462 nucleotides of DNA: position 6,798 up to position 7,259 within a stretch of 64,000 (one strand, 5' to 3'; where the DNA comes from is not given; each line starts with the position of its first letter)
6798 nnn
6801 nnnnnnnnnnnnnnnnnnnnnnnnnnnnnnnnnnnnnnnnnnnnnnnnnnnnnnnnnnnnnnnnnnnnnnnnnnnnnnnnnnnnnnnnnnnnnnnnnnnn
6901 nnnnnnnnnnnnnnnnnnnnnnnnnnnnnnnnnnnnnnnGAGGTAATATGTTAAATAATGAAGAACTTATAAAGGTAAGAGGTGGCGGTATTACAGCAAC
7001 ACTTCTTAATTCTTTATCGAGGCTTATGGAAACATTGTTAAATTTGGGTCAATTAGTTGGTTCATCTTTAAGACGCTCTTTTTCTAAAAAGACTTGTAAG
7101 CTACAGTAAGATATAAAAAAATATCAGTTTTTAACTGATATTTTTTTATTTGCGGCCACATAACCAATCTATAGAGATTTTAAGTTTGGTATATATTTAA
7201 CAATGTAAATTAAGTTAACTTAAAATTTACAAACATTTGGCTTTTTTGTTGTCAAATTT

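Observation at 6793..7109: Two unannotated double-glycine-leader peptide genes (48 and 53 aa), candidate two-peptide class II bacteriocin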

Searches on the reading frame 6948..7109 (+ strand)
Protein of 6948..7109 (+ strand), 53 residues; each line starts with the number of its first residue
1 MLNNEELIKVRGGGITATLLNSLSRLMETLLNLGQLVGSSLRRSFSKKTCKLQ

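Call 4: search_protein_families(library=pfam, proteins=[window:6948-7109:+], max_evalue=1)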
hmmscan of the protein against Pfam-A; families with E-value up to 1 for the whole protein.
window:6948-7109:+ (53 aa): 0 families

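Call 5: search_protein_families(library=ncbifam, proteins=[window:6948-7109:+], max_evalue=1)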
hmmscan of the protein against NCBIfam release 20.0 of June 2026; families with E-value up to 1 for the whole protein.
window:6948-7109:+ (53 aa): 0 families

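Call 9: find_homologous_proteins(query=window:6948-7106:+, max_evalue=10)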
Query window:6948-7106:+ (53 aa): 17 proteins with E <= 10 among 17 candidates.
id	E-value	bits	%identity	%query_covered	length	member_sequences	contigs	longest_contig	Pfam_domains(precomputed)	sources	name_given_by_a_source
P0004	7.8e-22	92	94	98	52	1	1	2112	-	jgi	-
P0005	1.1e-20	89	90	98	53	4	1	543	-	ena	-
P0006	3.5e-19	84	85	98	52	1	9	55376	-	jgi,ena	-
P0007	8.2e-19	83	79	98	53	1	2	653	-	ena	-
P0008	1.0e-18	83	79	98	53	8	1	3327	-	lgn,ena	-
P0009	1.4e-18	82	79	98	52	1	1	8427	-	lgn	-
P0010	2.3e-18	81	83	98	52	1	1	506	-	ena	-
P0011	4.3e-18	81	80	96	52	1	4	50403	-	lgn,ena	-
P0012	5.9e-18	80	81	98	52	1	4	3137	-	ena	-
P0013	4.2e-17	78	81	98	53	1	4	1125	-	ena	-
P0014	6.5e-17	77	77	98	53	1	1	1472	-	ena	-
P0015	9.1e-17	77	75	98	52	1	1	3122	-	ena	-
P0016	2.7e-16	75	73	98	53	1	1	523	-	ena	-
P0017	3.5e-16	75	75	98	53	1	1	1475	-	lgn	-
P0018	4.1e-16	75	75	98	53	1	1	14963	-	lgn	-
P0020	1.3e-15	73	73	98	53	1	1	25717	-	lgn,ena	-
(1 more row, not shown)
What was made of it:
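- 6948..7109 (+): Peptide B precursor (53 aa): leader 6948-6986, mature 40-aa cationic amphipathic peptide 6987-7106 (GITAT...KKTCKLQ; +5; 4379.2 Da). 17 close homologues (call 9).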

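Call 12: find_encoding_contigs(protein=P0006, flank=5000, max_places=3)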
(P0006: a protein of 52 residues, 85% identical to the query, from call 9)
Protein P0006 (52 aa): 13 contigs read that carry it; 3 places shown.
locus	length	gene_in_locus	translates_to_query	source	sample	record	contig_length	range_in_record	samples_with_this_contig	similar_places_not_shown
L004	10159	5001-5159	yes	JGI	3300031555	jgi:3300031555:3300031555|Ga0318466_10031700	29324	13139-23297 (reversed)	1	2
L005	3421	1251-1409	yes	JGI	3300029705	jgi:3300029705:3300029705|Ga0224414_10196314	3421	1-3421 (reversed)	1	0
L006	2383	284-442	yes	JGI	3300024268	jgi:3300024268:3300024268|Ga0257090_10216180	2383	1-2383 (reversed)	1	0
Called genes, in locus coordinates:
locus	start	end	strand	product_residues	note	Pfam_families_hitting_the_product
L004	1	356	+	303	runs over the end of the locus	PF00551:Formyl_trans_N, PF02911:Formyl_trans_C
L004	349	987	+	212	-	-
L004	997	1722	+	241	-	PF01066:CDP-OH_P_transf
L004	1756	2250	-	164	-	PF12685:SpoIIIAH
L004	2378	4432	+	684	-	PF03412:Peptidase_C39, PF00664:ABC_membrane, PF00005:ABC_tran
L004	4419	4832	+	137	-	-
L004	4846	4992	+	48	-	-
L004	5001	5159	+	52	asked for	-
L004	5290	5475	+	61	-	PF01165:Ribosomal_S21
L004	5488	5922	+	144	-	PF09424:YqeY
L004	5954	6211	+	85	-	PF07873:YabP (weak)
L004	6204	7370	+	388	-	PF06898:YqfD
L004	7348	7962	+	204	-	PF04892:VanZ-LLP1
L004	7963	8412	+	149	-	PF02130:YbeY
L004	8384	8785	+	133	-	PF01219:DAGK_prokar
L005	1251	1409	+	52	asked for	-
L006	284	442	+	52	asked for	-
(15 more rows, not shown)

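Call 13: find_encoding_contigs(protein=P0011, flank=5000, max_places=3)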
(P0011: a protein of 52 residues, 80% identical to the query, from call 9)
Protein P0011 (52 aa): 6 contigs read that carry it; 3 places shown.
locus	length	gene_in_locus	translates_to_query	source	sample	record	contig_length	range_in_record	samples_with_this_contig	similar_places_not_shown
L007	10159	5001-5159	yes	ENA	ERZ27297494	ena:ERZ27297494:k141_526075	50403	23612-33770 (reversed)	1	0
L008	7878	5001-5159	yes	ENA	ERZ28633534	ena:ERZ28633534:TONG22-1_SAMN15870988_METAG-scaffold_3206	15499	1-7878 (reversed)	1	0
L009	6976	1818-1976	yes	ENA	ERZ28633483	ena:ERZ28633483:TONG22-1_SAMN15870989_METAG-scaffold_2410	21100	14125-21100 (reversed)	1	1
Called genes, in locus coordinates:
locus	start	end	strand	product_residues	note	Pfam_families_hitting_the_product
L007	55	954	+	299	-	PF00551:Formyl_trans_N, PF02911:Formyl_trans_C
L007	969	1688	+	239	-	PF01066:CDP-OH_P_transf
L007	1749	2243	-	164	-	PF12685:SpoIIIAH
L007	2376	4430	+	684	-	PF03412:Peptidase_C39, PF00664:ABC_membrane, PF00005:ABC_tran, PF13238:AAA_18 (weak)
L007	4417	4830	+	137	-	-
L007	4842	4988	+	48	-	-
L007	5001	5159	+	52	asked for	-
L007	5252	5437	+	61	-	PF01165:Ribosomal_S21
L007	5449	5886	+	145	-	PF09424:YqeY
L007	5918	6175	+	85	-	PF07873:YabP (weak)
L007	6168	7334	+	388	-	PF06898:YqfD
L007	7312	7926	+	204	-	PF04892:VanZ-LLP1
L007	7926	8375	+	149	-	PF02130:YbeY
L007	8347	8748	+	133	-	PF01219:DAGK_prokar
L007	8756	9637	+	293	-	PF00009:GTP_EFTU, PF00350:Dynamin_N (faint), PF01926:MMR_HSR1, PF02421:FeoB_N, PF02492:cobW (faint), PF03193:RsgA_GTPase (faint), PF04548:AIG1 (weak), PF07650:KH_2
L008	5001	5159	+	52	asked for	-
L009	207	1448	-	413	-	PF00535:Glycos_transf_2, PF13641:Glyco_tranf_2_3, PF13632:Glyco_trans_2_3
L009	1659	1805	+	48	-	-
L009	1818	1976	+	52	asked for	-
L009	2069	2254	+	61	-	PF01165:Ribosomal_S21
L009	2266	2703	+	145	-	PF09424:YqeY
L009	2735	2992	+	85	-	PF07873:YabP (weak)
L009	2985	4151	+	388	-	PF06898:YqfD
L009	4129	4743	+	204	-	PF04892:VanZ-LLP1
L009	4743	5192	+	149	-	PF02130:YbeY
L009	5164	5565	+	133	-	PF01219:DAGK_prokar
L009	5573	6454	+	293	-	PF00009:GTP_EFTU, PF00350:Dynamin_N (faint), PF01926:MMR_HSR1, PF02421:FeoB_N, PF02492:cobW (faint), PF03193:RsgA_GTPase (faint), PF04548:AIG1 (weak), PF07650:KH_2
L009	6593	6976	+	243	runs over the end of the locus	PF11967:RecO_N, PF02565:RecO_C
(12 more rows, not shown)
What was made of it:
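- One contig (L009) has a glycosyltransferase next to the peptides (call 13).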

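Call 14: find_encoding_contigs(protein=P0020, flank=5000, max_places=3)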
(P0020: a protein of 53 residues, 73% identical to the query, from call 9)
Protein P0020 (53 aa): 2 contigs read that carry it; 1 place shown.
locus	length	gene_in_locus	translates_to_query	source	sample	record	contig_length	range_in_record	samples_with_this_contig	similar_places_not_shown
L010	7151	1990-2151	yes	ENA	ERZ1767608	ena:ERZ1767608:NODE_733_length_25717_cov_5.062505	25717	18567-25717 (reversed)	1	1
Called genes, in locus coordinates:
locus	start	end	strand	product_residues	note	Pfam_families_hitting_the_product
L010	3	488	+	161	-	?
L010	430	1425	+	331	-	PF00005:ABC_tran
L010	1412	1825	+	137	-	-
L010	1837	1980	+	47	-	-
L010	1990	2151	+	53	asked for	-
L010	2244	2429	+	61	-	PF01165:Ribosomal_S21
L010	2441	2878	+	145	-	PF09424:YqeY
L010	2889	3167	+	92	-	PF07873:YabP (weak)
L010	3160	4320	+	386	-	PF06898:YqfD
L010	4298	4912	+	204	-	PF04892:VanZ-LLP1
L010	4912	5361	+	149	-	PF02130:YbeY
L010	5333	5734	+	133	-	PF01219:DAGK_prokar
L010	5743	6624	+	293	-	PF00350:Dynamin_N (faint), PF01926:MMR_HSR1, PF02421:FeoB_N, PF02492:cobW (faint), PF03193:RsgA_GTPase (faint), PF04548:AIG1 (weak), PF00009:GTP_EFTU, PF07650:KH_2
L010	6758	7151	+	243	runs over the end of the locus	PF11967:RecO_N, PF02565:RecO_C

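Call 16: find_related_loci(query=A1, collection=genome_contigs, flank=6000)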
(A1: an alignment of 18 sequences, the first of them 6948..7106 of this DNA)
Query A1 (53 aa) in genome_contigs; peptide patterns used: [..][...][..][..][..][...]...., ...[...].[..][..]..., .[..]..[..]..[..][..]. (x = any residue, [..] = any of these).
123 stretches matched a pattern; 8 encode a relative of the query (tblastn E <= 1e-3); 8 distinct loci.
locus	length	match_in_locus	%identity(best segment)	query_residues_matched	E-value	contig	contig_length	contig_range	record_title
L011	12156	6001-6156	79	1-52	2e-24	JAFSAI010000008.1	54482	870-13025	MAG: Bacilli bacterium isolate RGIG2961 Goat_Rectum-1__c78064, whole genome shotgun sequence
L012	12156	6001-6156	75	1-52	5e-22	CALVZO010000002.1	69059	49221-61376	MAG: uncultured Bacilli bacterium isolate E20__bin281 genome assembly, contig: E20__k127_1276464, whole genome shotgun s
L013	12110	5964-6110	53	2-50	9e-14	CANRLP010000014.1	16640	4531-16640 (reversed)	MAG: uncultured Bacilli bacterium isolate Lapin-018__bin93 genome assembly, contig: Lapin-018__NODE_3065_length_16640_co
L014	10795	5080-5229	48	1-50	2e-11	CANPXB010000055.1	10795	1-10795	MAG: uncultured Bacilli bacterium isolate Lapin-004__bin76 genome assembly, contig: Lapin-004__NODE_8281_length_10795_co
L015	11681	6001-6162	44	1-52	1e-10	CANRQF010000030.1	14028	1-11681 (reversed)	MAG: uncultured Bacilli bacterium isolate Lapin-017__bin12 genome assembly, contig: Lapin-017__NODE_2826_length_14028_co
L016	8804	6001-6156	40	2-50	3e-8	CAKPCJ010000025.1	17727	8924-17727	MAG: uncultured Bacilli bacterium isolate REFINED_METABAT215_TOP10_CONTIGS_1500_ASSEMBLY_K77_MERGED__Hadza_MoBio_hadza-I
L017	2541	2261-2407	32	1-50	2e-8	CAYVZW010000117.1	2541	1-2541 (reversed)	MAG TPA_asm: uncultured Clostridium sp. isolate SRP294416_co3_69 genome assembly, contig: NODE_119498_length_2541_cov_12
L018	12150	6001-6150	40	2-50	4e-8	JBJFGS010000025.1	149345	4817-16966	MAG: Candidatus Coprovivens sp. isolate PUUB45_bin.013 NODE_26_length_149345_cov_19.479135, whole genome shotgun sequenc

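Call 23: search_protein_families(library=ncbifam, alignment_id=A3, max_evalue=1)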
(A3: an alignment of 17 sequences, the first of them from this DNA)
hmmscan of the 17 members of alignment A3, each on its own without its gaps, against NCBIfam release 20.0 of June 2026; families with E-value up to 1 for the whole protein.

A. member 1, seq(53 aa): 0 families

B. families by the number of members that match (of 17 scanned): 6 families
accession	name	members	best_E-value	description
NF038034.1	lactGbeta_entB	4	0.0068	lactococcin G-beta/enterocin 1071B family bacteriocin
TIGR01847.1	bacteriocin_sig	2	0.0021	bacteriocin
NF046113.1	BLP_Lacticasei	2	0.023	bacteriocin-like peptide, LSEI_2386 family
TIGR03949.1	bact_IIb_cerein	2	0.062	class IIb bacteriocin, lactobin A/cerein 7B family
NF038153.1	lant_leader_L1a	1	0.078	class I lanthipeptide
NF033383.2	induct_EntF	1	0.11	EntF family bacteriocin induction factor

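Call 44: search_solved_structures(query=A3, max_evalue=10, show_alignments=2)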
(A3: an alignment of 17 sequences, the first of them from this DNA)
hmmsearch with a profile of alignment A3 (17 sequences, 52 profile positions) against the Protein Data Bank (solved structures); distinct sequences matched with E-value up to 10: 2.
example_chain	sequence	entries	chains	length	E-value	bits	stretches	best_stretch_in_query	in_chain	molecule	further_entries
2bnd_A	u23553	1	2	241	0.88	12.7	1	2-41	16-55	URIDYLATE KINASE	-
2bne_A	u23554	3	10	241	0.88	12.7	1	2-41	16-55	URIDYLATE KINASE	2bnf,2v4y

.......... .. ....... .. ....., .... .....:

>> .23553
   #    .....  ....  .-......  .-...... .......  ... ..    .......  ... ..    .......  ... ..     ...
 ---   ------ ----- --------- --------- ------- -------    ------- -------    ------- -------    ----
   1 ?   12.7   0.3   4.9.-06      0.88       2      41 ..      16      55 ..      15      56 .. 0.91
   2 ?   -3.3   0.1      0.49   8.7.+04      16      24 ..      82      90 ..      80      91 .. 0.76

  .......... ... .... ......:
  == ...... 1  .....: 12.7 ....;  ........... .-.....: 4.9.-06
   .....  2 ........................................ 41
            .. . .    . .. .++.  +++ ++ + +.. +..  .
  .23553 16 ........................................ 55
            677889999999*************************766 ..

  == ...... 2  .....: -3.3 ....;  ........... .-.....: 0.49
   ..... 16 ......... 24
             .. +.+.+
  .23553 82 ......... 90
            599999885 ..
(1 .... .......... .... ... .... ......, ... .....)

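Call 56: search_protein_representatives(alignment_id=A1)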
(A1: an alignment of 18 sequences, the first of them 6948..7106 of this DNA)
Query: 18 sequences, 53 profile positions. Proteins with E-value up to 0.001 (for the whole library): 311; up to 1e-10: 40; up to 1e-30: 0. The best 150 are listed.
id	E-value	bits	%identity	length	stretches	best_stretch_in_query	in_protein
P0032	1.8e-24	101.3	-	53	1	1-53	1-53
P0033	6.5e-20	86.7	-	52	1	1-52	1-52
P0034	2.8e-18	81.5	-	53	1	1-51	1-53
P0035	1.5e-17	79.2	-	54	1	1-52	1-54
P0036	6.2e-17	77.2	-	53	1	1-53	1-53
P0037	7.8e-16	73.7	-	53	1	2-52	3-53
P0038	9.0e-16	73.5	-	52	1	1-52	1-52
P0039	1.6e-15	72.6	-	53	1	1-53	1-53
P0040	2.1e-15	72.3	-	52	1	2-51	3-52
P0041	6.1e-15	70.8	-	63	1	2-50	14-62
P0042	6.9e-14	67.5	-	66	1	1-52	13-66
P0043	1.8e-13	66.1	-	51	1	2-50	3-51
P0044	3.8e-13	65.1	-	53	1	2-50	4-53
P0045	6.0e-13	64.4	-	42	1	1-38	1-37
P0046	1.2e-12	63.4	-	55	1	2-52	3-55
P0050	3.7e-12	61.9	-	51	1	2-52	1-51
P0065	5.0e-11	58.3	-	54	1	2-50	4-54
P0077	4.1e-10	55.4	-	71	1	2-50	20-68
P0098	1.9e-09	53.2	-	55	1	2-53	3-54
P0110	6.2e-09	51.6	-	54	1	2-52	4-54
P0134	2.8e-08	49.5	-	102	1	2-52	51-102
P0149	8.0e-08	48.0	-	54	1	3-52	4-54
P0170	3.3e-07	46.0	-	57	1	3-52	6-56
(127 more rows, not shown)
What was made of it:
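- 6948..7109 (+): Profile search gives 311 clusters at E<=1e-3 (call 56).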

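Call 60: search_protein_families(library=ncbifam, alignment_id=A8, max_evalue=0.01)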
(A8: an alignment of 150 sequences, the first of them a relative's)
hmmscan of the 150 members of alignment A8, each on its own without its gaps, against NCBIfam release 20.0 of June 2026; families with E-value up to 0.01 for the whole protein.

A. member 1, P0032 (53 aa): 0 families

B. families by the number of members that match (of 150 scanned): 14 families
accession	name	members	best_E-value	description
TIGR03949.1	bact_IIb_cerein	24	4.7e-06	class IIb bacteriocin, lactobin A/cerein 7B family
NF038034.1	lactGbeta_entB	13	0.0001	lactococcin G-beta/enterocin 1071B family bacteriocin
NF038035.1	lactGalph_entA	7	0.00033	lactococcin G-alpha/enterocin 1071A family bacteriocin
TIGR01847.1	bacteriocin_sig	6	0.00031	bacteriocin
NF046113.1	BLP_Lacticasei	3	5.2e-05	bacteriocin-like peptide, LSEI_2386 family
NF009381.0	PRK12740.1-5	3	0.0087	elongation factor G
NF058620.1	EFG2_Bacteroid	2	0.0087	elongation factor G2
NF002837.0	PRK03059.1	1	0.0013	[protein-PII] uridylyltransferase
NF033383.2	induct_EntF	1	0.003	EntF family bacteriocin induction factor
TIGR03486.1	cas_csx13_C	1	0.0031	CRISPR-associated protein Cas8a1/Csx13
NF047798.1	leader_Chryseo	1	0.0032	bacteriocin-like protein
NF033772.1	pheromone_VP1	1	0.0042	peptide pheromone VP1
NF001366.0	PRK00275.1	1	0.0051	[protein-PII] uridylyltransferase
NF004983.0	PRK06366.1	1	0.01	acetyl-CoA C-acetyltransferase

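Call 61: search_protein_families(library=pfam, alignment_id=A8, max_evalue=0.01)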
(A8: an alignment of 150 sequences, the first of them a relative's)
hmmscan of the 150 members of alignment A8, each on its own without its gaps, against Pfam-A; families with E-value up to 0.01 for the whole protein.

A. member 1, P0032 (53 aa): 0 families

B. families by the number of members that match (of 150 scanned): 6 families
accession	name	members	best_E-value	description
PF10439.15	Bacteriocin_IIc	10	2.3e-05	Bacteriocin class II with double-glycine leader peptide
PF12643.12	MazG-like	2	0.0012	MazG-like family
PF03047.20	ComC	2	0.0071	COMC family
PF17206.9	SeqA_N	1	0.0021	SeqA protein N-terminal domain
PF04369.19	Lactococcin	1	0.0078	Lactococcin-like family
PF11632.14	LcnG-beta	1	0.0097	Lactococcin G-beta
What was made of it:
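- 2 of 150 family members give very weak ComC Pfam hits (call 61).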

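Call 66: predict_structure(protein=P0134)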
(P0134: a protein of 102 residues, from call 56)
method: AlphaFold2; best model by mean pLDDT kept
length: 102 residues; sequences in the alignment: 1
mean_pLDDT: 57.7   pTM: 0.30
mean pLDDT of the five models: 57.7, 56.5, 52.3, 47.5, 44.5
residues with pLDDT >= 90: 0; 70-90: 12; 50-70: 62; < 50: 28
segments of 3 or more residues with pLDDT < 50: 44-50, 52-58, 93-97, 99-102
pLDDT, mean of each block of 10 residues (from residue 1): 52 59 70 65 49 49 58 69 64 46 43
secondary structure, 60 per line:
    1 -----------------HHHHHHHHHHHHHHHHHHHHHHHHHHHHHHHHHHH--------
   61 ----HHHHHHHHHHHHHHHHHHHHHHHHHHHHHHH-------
elements in order: H18-52 H65-95

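Call 81: list_cluster_members(proteins=[P0032, P0041, P0050, P0065, P0077, P0098, P0110, P0134, P0149, P0170])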
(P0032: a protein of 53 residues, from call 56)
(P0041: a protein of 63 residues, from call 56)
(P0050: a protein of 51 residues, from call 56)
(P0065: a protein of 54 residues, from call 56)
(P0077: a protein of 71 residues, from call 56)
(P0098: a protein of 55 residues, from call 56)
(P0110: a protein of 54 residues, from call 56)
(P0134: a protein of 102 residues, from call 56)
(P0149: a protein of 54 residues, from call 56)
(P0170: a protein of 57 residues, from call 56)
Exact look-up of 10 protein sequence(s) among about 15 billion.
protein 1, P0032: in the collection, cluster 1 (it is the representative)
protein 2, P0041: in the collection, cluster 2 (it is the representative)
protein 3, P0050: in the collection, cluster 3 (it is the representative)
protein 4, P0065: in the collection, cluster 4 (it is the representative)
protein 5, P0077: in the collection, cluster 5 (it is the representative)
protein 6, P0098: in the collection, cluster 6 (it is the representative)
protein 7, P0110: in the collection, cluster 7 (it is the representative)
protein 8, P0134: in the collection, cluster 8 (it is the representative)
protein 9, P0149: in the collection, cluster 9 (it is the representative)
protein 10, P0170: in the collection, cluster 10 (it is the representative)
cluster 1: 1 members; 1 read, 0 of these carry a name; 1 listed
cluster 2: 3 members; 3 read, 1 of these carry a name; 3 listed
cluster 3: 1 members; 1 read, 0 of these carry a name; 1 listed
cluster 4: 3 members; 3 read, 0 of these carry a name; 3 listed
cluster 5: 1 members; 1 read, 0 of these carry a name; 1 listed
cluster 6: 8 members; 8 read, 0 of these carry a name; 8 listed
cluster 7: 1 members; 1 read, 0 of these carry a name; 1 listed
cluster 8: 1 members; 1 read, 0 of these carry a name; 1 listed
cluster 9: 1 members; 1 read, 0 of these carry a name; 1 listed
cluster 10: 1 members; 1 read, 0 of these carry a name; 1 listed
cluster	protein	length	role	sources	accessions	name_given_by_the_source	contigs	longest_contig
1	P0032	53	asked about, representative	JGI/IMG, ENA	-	-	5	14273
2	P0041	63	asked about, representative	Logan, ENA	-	-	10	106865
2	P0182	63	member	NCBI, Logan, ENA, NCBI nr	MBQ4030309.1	MAG: hypothetical protein II625_01030 [Bacilli bacterium] | hypothetical protein [Bacilli bacterium]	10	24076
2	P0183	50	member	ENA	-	-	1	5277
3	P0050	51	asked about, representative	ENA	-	-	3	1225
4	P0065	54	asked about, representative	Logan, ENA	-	-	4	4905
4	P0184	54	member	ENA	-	-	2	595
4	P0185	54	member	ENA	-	-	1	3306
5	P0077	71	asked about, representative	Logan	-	-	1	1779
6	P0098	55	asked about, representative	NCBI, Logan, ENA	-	-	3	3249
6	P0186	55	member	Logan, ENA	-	-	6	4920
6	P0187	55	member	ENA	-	-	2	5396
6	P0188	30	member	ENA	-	-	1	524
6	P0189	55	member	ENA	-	-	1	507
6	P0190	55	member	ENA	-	-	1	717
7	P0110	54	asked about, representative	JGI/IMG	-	-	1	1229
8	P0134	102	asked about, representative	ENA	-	-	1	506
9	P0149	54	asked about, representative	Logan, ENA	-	-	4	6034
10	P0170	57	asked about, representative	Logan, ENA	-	-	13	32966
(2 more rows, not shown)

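Call 82: search_protein_families(library=pfam, proteins=[L013:6180-6929:+, L014:1902-2351:+, L018:6230-7279:+, L016:7237-7893:+, L018:2843-3289:+, L016:2991-3281:+], max_evalue=0.01)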
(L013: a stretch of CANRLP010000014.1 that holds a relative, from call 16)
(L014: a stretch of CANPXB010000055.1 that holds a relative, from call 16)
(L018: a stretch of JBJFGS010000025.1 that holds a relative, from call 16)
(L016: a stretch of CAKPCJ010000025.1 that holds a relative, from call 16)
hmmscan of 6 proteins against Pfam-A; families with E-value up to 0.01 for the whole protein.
L013:6180-6929:+ (250 aa): 0 families

L014:1902-2351:+ (150 aa): 1 family
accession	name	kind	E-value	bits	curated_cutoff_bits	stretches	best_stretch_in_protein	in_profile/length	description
PF00146.26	NADHdh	-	0.0052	16.6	27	1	13-106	99-183/298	NADH dehydrogenase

L018:6230-7279:+ (350 aa): 1 family
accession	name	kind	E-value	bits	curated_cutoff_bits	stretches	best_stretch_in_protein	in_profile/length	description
PF01757.29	Acyl_transf_3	-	1.5e-26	93.7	31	1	5-328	2-325/326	Acyltransferase domain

L016:7237-7893:+ (219 aa): 1 family
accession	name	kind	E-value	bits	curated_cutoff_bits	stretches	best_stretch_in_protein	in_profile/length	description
PF13570.13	Beta-prop_ACSF4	-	0.0047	16.8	133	1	17-95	204-278/329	Beta-alanine-activating enzyme, beta-propeller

L018:2843-3289:+ (149 aa): 1 family
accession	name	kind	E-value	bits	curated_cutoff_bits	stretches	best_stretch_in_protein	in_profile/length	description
PF18895.5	T4SS_pilin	-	0.0034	17.9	26.6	1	50-111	9-70/71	Type IV secretion system pilin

L016:2991-3281:+ (97 aa): 1 family
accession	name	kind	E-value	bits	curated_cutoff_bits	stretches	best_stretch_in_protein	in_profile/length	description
PF14069.11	SpoVIF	-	2.6e-26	91.5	27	1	25-96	1-72/72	Stage VI sporulation protein F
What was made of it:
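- Tried and rejected: Genes flanking the module in distant loci were scanned, and none is conserved or immunity-like (call 82).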

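Call 85: search_dna_similar(query=window:6948-7106:+, collection=plasmids, mode=protein, max_evalue=1, max_rows=10)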
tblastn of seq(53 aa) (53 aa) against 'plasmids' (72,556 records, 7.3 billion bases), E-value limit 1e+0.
No match.
